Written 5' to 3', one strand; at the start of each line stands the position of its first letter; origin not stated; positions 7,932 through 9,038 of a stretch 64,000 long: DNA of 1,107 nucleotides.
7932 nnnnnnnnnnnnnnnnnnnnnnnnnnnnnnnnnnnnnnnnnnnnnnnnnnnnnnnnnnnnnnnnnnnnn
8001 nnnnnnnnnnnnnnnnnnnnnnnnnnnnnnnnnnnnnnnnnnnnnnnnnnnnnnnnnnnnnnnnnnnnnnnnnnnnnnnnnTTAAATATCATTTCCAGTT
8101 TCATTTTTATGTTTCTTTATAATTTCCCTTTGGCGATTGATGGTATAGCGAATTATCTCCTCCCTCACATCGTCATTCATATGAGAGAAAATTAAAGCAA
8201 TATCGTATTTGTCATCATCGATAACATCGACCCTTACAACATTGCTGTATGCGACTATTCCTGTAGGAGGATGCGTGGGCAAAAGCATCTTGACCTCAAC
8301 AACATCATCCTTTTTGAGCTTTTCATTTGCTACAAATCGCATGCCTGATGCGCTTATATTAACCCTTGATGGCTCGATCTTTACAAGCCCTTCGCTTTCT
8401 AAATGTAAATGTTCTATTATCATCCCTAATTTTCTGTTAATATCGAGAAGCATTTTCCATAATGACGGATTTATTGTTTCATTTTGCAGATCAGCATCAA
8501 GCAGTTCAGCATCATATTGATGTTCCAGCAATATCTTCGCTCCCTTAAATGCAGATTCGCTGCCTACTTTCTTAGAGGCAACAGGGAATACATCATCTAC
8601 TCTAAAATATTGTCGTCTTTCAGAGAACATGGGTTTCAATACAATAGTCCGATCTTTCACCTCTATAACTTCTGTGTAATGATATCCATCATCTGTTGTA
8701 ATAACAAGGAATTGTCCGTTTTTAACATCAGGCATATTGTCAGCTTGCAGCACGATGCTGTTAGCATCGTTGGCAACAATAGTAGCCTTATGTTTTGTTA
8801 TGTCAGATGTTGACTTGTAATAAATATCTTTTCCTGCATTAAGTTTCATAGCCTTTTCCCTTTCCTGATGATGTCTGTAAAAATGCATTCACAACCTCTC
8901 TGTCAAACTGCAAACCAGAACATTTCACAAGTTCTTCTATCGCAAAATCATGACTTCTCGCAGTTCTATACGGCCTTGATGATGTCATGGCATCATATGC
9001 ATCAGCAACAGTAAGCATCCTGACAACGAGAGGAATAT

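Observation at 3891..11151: Single sigma-28 operon links a two-component system, an HD-GYP phosphodiesterase and a YcgR-like PilZ protein to two separate stator sets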

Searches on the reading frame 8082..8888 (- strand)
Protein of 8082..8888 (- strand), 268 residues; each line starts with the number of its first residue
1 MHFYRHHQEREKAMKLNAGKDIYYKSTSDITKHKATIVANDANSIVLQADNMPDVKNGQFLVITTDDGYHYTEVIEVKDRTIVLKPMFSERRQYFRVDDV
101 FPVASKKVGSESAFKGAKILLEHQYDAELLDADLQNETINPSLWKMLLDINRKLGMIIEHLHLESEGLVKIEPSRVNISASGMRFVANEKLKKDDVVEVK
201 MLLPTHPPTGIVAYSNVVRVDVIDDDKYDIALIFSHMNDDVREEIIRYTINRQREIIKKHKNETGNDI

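Call 3: search_protein_families(library=pfam, proteins=[window:8082-8888:-], max_evalue=0.01)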
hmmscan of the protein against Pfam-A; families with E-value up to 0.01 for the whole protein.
window:8082-8888:- (268 aa): 1 family
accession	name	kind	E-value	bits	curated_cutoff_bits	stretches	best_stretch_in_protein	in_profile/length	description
PF07238.19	PilZ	-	1.1e-07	32.6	22.5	1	176-249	28-100/102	PilZ domain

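Call 13: find_homologous_proteins(query=window:8082-8849:-)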
Query window:8082-8849:- (255 aa): 66 proteins with E <= 0.001 among 445 candidates.
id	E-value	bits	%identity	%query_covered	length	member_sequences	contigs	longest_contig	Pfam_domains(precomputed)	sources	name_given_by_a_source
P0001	5.4e-159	545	98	100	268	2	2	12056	PF07238.20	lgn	-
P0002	5.6e-143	493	87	100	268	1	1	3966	PF07238.20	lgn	-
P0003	2.5e-140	484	86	100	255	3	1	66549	PF07238.20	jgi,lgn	jgi:hypothetical protein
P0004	8.1e-79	283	53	100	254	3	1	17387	PF07238.20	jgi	jgi:hypothetical protein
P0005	2.1e-78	281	52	98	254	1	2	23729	PF07238.20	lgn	-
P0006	2.8e-78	281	52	98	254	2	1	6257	PF07238.20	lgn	-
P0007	6.0e-77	277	53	100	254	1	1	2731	PF07238.20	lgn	-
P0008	1.4e-76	275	50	99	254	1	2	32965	PF07238.20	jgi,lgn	jgi:hypothetical protein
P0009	1.3e-72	262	50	99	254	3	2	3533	PF07238.20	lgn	-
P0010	7.2e-70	253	48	97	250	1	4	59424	PF07238.20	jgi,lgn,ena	-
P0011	2.7e-69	251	47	98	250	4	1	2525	PF07238.20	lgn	-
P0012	7.3e-69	250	48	98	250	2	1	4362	PF07238.20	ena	-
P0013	5.5e-68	247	47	97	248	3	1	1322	PF07238.20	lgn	-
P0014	1.8e-67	245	47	98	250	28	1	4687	PF07238.20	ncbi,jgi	jgi:hypothetical protein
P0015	6.8e-67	244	47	98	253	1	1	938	PF07238.20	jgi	jgi:hypothetical protein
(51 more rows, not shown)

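Call 16: find_related_loci(query=A1, collection=genome_contigs, flank=10000)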
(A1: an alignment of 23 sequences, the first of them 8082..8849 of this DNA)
Query A1 (255 aa) in genome_contigs; peptide patterns used: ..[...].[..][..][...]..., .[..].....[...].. (x = any residue, [..] = any of these).
74 stretches matched a pattern; 65 encode a relative of the query (tblastn E <= 1e-3); 64 distinct loci.
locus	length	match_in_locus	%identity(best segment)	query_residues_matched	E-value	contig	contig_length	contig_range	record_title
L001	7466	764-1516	50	1-253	1e-79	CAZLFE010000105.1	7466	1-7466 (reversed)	MAG TPA_asm: uncultured Nitrospiraceae bacterium isolate binchicken_co325_89 genome assembly, contig: NODE_4519_length_7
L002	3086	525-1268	47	1-250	5e-77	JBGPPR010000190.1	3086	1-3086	MAG: Thermodesulfovibrionia bacterium isolate OBJ1_062018_150_9 k141_311145_length_3086_cov_8.0000, whole genome shotgun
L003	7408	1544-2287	47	1-250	8e-75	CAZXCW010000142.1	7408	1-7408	MAG TPA_asm: uncultured Nitrospiraceae bacterium isolate SRP323688_co1_259 genome assembly, contig: NODE_14295_length_74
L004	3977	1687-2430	47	1-250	9e-75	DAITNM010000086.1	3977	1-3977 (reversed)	MAG TPA_asm: Thermodesulfovibrionales bacterium isolate CTOTU14582 NODE_9494_length_3977_cov_10.072157, whole genome sho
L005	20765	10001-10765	46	1-255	1e-71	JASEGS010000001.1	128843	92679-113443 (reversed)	MAG: Thermodesulfovibrionales bacterium isolate Yes70-02 NODE_1_length_128843_cov_13.524700, whole genome shotgun sequen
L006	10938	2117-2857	47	1-248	1e-71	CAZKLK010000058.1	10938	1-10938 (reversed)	MAG TPA_asm: uncultured Nitrospiraceae bacterium isolate binchicken_co377_168 genome assembly, contig: NODE_4512_length_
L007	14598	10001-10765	41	1-254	2e-65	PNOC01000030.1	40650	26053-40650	MAG: Thermodesulfovibrio sp. isolate SW.3.86 SW_1000460_40650, whole genome shotgun sequence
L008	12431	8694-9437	42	1-248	6e-65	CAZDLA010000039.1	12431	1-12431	MAG TPA_asm: uncultured Nitrospiraceae bacterium isolate SRP302447_co1_783 genome assembly, contig: NODE_13582_length_12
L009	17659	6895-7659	41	1-254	1e-64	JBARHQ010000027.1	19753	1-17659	MAG: Thermodesulfovibrionales bacterium isolate MFD06487_ilm_asm_bin9 k127_82803, whole genome shotgun sequence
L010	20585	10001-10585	54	60-251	5e-64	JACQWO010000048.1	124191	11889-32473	MAG: Desulfobacterales bacterium isolate NC_groundwater_1491_Pr4_B-0.1um_43_5 SR1-18-B1_scaffold_172533, whole genome sh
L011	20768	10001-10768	42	1-254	1e-62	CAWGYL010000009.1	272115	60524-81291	MAG: Nitrospirota bacterium isolate MFD01716.bin.1.191 genome assembly, contig: contig_54698, whole genome shotgun seque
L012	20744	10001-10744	41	1-248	5e-62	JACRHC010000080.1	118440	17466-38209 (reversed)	MAG: Nitrospirae bacterium isolate NC_groundwater_1767_Pr3_B-0.1um_50_141 SR-2_scaffold_141_1997338, whole genome shotgu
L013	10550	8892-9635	40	1-248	5e-62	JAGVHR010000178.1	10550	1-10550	MAG: Thermodesulfovibrionales bacterium isolate DeMMO2_13 c_000000079775, whole genome shotgun sequence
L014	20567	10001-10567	52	60-250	3e-60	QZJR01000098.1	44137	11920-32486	MAG: Deltaproteobacteria bacterium isolate SURF_34 Ga0104751_1001208, whole genome shotgun sequence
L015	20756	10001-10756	42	3-249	1e-59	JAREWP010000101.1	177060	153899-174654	MAG: Candidatus Magnetocorallium paracelense isolate XS-1 k255_58849, whole genome shotgun sequence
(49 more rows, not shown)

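Call 21: search_solved_structures(query=A1, max_evalue=10, show_alignments=3)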
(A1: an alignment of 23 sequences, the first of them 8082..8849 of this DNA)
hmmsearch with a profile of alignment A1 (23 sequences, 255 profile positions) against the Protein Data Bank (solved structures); distinct sequences matched with E-value up to 10: 6.
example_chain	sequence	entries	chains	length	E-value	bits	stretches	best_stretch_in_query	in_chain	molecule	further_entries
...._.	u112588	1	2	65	0.18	14.2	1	152-194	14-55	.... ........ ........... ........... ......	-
6u6q_A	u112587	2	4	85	0.29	13.5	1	152-194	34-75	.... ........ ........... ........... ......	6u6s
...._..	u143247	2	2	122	0.39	13.1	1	58-116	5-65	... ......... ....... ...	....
4v61_BM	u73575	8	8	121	0.4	13.1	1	69-117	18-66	Ribosomal Protein L14 | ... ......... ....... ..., chloroplastic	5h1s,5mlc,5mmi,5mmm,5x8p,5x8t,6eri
6efc_A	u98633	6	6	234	0.83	12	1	35-70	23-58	Streptococcal hemagglutinin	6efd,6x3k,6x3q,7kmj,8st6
6eff_A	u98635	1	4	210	1.1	11.6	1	38-77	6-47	NCTC10712 Siglec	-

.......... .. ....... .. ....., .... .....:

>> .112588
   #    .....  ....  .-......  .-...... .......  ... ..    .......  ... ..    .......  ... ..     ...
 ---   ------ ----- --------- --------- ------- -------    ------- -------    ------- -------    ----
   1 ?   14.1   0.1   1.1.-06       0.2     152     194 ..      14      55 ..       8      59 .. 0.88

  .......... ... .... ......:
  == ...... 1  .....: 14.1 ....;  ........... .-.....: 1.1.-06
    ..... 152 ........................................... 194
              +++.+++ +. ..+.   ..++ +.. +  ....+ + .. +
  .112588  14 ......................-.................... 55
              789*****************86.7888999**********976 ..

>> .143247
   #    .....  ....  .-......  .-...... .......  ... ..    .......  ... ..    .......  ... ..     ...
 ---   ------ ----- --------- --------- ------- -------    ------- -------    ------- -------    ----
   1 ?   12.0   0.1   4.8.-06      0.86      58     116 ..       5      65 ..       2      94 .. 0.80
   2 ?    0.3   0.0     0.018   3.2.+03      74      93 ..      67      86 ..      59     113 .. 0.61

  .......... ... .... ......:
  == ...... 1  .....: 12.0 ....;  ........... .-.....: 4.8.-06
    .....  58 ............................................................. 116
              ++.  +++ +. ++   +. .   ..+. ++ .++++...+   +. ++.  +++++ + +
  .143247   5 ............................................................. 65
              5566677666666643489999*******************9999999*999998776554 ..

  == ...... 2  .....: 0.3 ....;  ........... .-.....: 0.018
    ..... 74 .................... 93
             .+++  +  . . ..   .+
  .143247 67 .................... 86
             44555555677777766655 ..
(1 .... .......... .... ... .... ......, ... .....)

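Call 28: predict_structure(alignment_id=A1)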
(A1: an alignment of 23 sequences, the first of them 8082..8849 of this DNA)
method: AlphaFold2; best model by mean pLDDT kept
length: 255 residues; sequences in the alignment: 23
mean_pLDDT: 80.9   pTM: 0.56
mean pLDDT of the five models: 80.9, 80.3, 79.4, 78.3, 76.2
residues with pLDDT >= 90: 72; 70-90: 149; 50-70: 20; < 50: 14
segments of 3 or more residues with pLDDT < 50: 76-79, 111-118
pLDDT, mean of each block of 10 residues (from residue 1): 82 82 88 86 85 82 91 63 84 87 72 47 67 77 76 79 91 92 92 85 91 91 85 87 75 52
secondary structure, 60 per line:
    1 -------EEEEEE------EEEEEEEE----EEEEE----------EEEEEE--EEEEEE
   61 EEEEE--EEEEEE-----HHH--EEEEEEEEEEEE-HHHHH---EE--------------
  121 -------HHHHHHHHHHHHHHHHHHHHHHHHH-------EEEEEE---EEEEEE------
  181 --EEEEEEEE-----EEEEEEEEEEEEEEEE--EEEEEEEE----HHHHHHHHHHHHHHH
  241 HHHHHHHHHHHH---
elements in order: E8-13 E20-27 E32-36 E47-52 E55-65 E68-73 E84-95 H97-101 H128-152 E160-165 E169-174 E183-190 E196-211 E214-221 H226-252

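Call 30: search_protein_families(library=pfam, alignment_id=A1, max_evalue=1)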
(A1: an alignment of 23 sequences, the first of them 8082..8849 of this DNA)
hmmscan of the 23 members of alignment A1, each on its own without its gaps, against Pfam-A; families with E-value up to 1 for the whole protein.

A. member 1, window:8082-8849:- (255 aa): 1 family
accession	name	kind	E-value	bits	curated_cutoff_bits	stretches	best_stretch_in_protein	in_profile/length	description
PF07238.19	PilZ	-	9.5e-08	32.8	22.5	1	163-236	28-100/102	PilZ domain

B. families by the number of members that match (of 23 scanned): 12 families
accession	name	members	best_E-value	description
PF07238.19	PilZ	23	2e-11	PilZ domain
PF01921.24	tRNA-synt_1f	1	0.013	tRNA synthetases class I (K)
PF14202.11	TnpW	1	0.016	Transposon-encoded protein TnpW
PF16823.10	tPilZ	1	0.025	Atypical PilZ domain, cyclic di-GMP receptor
PF19152.5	DUF5834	1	0.026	Family of unknown function (DUF5834)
PF22652.1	DUF7006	1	0.037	Family of unknown function (DUF7006)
PF25368.1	PUB10_N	1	0.094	PUB10-like, N-terminal domain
PF18529.7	MIX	1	0.097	Mitochondrial membrane-anchored proteins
PF11780.13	DUF3318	1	0.11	Protein of unknown function (DUF3318)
PF17092.11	PCB_OB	1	0.18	Penicillin-binding protein OB-like domain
PF20260.4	PUA_4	1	0.21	RNA methyltransferase PUA domain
PF20297.4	MSSS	1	0.34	MutS2 and Smr-associated SH3 domain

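Call 31: fold_search(model_id=the predicted structure, library=pdb)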
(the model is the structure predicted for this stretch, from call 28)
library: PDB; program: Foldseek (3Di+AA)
matches with E <= 10: 980; with E <= 0.001: 23
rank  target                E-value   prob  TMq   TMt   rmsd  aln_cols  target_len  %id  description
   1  5vx6_A                6.4e-10  1.00  0.35  0.43  12.1       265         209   14  Structure of Bacillus subtilis Inhibitor of motility (MotI/DgrA) (released 2017-11-22)
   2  5vx6_B                3.6e-08  1.00  0.34  0.41  13.6       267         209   16  Structure of Bacillus subtilis Inhibitor of motility (MotI/DgrA) (released 2017-11-22)
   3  2rde_A                2.2e-06  1.00  0.25  0.28  14.3       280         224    9  Crystal structure of VCA0042 complexed with c-di-GMP (released 2007-10-30)
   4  2rde_B                3.6e-06  1.00  0.26  0.29  14.2       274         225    8  Crystal structure of VCA0042 complexed with c-di-GMP (released 2007-10-30)
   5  3ph1_B                8.1e-06  1.00  0.41  0.59   7.9       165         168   16  The Crystal Structure of a Pathogenic Protein from the Xanthomonas campestris Reveals a New Tetrameric PilZ Domain Sel (released 2011-04-13)
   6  3rqa_A                9.1e-06  1.00  0.42  0.59   7.1       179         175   12  The Crystal Structure of a Pathogenic Protein from the Xanthomonas campestris Reveals a New Tetrameric PilZ Domain Sel (released 2012-03-14)
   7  3ph1_A                1.2e-05  1.00  0.42  0.57   6.9       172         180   13  The Crystal Structure of a Pathogenic Protein from the Xanthomonas campestris Reveals a New Tetrameric PilZ Domain Sel (released 2011-04-13)
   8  5y6f                  1.3e-05  1.00  0.34  0.37  14.4       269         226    9  Crystal structure of YcgR in complex with c-di-GMP from Escherichia coli (released 2018-07-18)
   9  5kgo_A                1.4e-05  1.00  0.30  0.34  16.6       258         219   12  Structure of K. pneumonia MrkH-c-di-GMP complex (released 2016-08-17)
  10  3kyg_A                1.5e-05  1.00  0.20  0.22  12.3       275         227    9  Crystal structure of VCA0042 (L135R) complexed with c-di-GMP (released 2010-04-14)
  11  3rqa_C                1.6e-05  1.00  0.43  0.58   8.4       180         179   14  The Crystal Structure of a Pathogenic Protein from the Xanthomonas campestris Reveals a New Tetrameric PilZ Domain Sel (released 2012-03-14)
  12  5ejl                  2.2e-05  1.00  0.28  0.30  14.1       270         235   10  MrkH, A novel c-di-GMP dependence transcription regulatory factor. (released 2016-10-19)
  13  3rqa_D                2.4e-05  1.00  0.42  0.60   8.2       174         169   13  The Crystal Structure of a Pathogenic Protein from the Xanthomonas campestris Reveals a New Tetrameric PilZ Domain Sel (released 2012-03-14)
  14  3ph1_D                2.8e-05  1.00  0.42  0.57   8.3       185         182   14  The Crystal Structure of a Pathogenic Protein from the Xanthomonas campestris Reveals a New Tetrameric PilZ Domain Sel (released 2011-04-13)
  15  1yln                  2.8e-05  1.00  0.21  0.24  13.4       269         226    8  The Crystal Structure of the Protein of Unknown Function VCA0042 from Vibrio cholerae O1 (released 2005-03-08)
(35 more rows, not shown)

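Call 33: search_protein_families(library=ncbifam, proteins=[window:8082-8849:-], max_evalue=0.001)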
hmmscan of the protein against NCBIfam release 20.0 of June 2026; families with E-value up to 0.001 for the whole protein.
window:8082-8849:- (255 aa): 0 families

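Call 48: list_cluster_members(proteins=[P0067, window:8082-8849:-])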
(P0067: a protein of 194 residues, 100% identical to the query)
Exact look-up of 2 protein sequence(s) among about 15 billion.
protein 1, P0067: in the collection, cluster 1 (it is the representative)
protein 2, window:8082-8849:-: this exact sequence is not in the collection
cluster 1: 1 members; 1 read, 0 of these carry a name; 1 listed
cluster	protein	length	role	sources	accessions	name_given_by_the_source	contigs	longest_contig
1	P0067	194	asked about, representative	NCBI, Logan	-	-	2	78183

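Call 59: find_homologous_proteins(query=A1, max_evalue=0.001)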
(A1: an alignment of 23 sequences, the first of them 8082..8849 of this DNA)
Query A1 (23 sequences) (255 aa, profile of the alignment): 108 proteins with E <= 0.001 among 8000 candidates.
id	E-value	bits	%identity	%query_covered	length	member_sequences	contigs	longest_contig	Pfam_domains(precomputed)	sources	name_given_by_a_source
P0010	1.6e-110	386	48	97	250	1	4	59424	PF07238.20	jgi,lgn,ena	-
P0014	1.9e-110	386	47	98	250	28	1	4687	PF07238.20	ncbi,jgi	jgi:hypothetical protein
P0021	1.9e-110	386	47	97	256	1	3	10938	PF07238.20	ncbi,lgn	-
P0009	4.7e-110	385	50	99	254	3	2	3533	PF07238.20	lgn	-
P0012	7.0e-109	381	48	98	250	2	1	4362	PF07238.20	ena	-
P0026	5.8e-108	378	40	99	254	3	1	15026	PF07238.20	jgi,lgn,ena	-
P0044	6.7e-108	378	40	99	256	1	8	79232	PF07238.20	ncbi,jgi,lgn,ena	ncbi:MAG: PilZ domain-containing protein [Thermodesulfovibrionales bacterium]|jgi:hypothetical prote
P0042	1.2e-107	377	39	100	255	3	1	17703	PF07238.20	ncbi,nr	ncbi:MAG TPA: hypothetical protein DCP92_16235 [Nitrospiraceae bacterium]|nr:hypothetical protein [N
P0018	1.3e-107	377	45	98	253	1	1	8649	PF07238.20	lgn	-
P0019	1.6e-107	377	46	98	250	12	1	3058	PF07238.20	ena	-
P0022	5.9e-107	375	44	99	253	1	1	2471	PF07238.20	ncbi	-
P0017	1.3e-106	374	45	98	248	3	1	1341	PF07238.20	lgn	-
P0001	4.3e-106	372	98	100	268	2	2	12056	PF07238.20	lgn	-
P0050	6.0e-106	371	39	99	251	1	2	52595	PF07238.20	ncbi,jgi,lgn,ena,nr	ncbi:MAG TPA: PilZ domain-containing protein [Thermodesulfovibrionales bacterium]|jgi:hypothetical p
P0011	7.5e-106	371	47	98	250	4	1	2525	PF07238.20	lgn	-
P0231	4.8e-57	211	38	68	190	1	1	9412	PF07238.20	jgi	jgi:hypothetical protein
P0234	1.6e-53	200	42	67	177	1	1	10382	PF07238.20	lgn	-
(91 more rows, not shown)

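Call 60: find_encoding_contigs(protein=P0234, flank=6000, max_places=2)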
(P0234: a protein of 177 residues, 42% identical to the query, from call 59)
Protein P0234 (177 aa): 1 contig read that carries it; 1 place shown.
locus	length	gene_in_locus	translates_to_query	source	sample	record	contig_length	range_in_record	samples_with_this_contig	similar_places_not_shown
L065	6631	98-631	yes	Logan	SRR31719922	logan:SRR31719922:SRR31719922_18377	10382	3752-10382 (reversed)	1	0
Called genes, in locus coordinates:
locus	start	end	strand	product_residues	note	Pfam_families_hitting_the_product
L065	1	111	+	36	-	?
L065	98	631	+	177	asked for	PF07238:PilZ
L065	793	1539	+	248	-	PF20560:MotA_N (weak), PF01618:MotA_ExbB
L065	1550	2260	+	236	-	PF13677:MotB_plug, PF00691:OmpA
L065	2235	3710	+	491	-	PF13426:PAS_9 (weak), PF00512:HisKA, PF02518:HATPase_c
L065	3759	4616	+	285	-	PF20560:MotA_N, PF01618:MotA_ExbB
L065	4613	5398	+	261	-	PF13677:MotB_plug, PF00691:OmpA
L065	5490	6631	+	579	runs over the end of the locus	PF13188:PAS_8 (faint), PF08448:PAS_4 (faint), PF13426:PAS_9 (faint), PF00512:HisKA (faint), PF02518:HATPase_c, PF14501:HATPase_c_5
